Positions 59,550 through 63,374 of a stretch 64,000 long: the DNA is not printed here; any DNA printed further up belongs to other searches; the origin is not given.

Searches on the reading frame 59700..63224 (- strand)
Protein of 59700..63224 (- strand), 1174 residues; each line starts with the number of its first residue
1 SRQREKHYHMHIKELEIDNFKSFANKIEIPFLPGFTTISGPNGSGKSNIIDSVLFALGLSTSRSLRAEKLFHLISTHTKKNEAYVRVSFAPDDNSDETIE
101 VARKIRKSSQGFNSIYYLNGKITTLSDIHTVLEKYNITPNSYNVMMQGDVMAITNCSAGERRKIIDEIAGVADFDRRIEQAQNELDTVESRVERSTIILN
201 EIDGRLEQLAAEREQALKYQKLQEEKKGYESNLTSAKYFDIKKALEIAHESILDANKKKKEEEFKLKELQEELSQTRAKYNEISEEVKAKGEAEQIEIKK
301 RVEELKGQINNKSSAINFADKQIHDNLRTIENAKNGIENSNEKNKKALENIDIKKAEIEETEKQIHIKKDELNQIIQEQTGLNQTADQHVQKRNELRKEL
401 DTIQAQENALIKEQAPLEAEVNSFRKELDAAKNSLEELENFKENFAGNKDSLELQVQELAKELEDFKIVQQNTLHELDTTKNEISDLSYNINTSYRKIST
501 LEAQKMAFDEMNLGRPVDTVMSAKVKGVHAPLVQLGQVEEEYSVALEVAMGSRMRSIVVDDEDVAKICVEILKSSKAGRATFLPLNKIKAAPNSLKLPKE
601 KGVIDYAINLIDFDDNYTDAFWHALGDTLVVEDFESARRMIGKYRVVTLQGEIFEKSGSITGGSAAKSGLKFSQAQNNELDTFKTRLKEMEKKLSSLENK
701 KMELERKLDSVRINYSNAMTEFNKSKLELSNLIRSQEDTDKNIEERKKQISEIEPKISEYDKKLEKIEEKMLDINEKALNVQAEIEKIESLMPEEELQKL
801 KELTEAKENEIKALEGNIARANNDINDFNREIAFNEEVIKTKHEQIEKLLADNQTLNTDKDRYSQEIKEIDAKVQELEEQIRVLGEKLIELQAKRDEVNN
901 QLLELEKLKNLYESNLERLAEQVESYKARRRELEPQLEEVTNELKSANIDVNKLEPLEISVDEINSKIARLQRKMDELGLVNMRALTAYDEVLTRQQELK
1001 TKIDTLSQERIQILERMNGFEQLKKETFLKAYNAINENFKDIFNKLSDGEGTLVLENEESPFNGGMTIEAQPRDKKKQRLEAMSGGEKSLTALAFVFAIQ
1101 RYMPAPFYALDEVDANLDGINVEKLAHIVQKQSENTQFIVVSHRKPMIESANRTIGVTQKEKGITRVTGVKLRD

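Call 18: search_protein_families(library=pfam, proteins=[window:59700-63224:-], max_evalue=0.01)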
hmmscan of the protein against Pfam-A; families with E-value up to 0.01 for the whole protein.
window:59700-63224:- (1174 aa): 12 families
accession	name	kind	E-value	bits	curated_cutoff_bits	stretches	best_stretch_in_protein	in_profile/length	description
PF02463.25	SMC_N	-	2.5e-47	161.6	40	1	11-1165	1-219/220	RecF/RecN/SMC N terminal domain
PF06470.18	SMC_hinge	-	2.6e-32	112.1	22.5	1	526-640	2-115/116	SMC proteins Flexible Hinge Domain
PF13304.12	AAA_21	-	3.4e-07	31.1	27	2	1042-1143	220-298/304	AAA domain, putative AbiEii toxin, Type IV TA system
PF13555.12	AAA_29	-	5.6e-05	23.2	27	1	13-57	2-46/61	P-loop containing region of AAA domain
PF13175.12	AAA_15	-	7.7e-05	22.9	32.1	1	10-442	1-279/374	AAA ATPase domain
PF00261.25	Tropomyosin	-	0.00096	19.1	38.6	1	787-1012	7-234/242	Tropomyosin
PF25762.1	HAUS1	-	0.001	19.4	40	1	676-812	98-229/236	HAUS augmin-like complex subunit 1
PF06160.17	EzrA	-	0.0015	17.3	39.6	1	683-782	304-406/557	Septation ring formation regulator, EzrA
PF13476.12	AAA_23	-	0.0026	18.8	27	1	14-279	1-199/201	AAA domain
PF12329.13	TMF_DNA_bd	-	0.0037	17.7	35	1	837-902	5-70/74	TATA element modulatory factor 1 DNA binding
PF07889.17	DUF1664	-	0.0039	17.7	34.6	1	425-504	36-116/124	Protein of unknown function (DUF1664)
PF17675.6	APG6_N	-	0.0048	17.8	45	1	386-474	36-129/132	Apg6 coiled-coil region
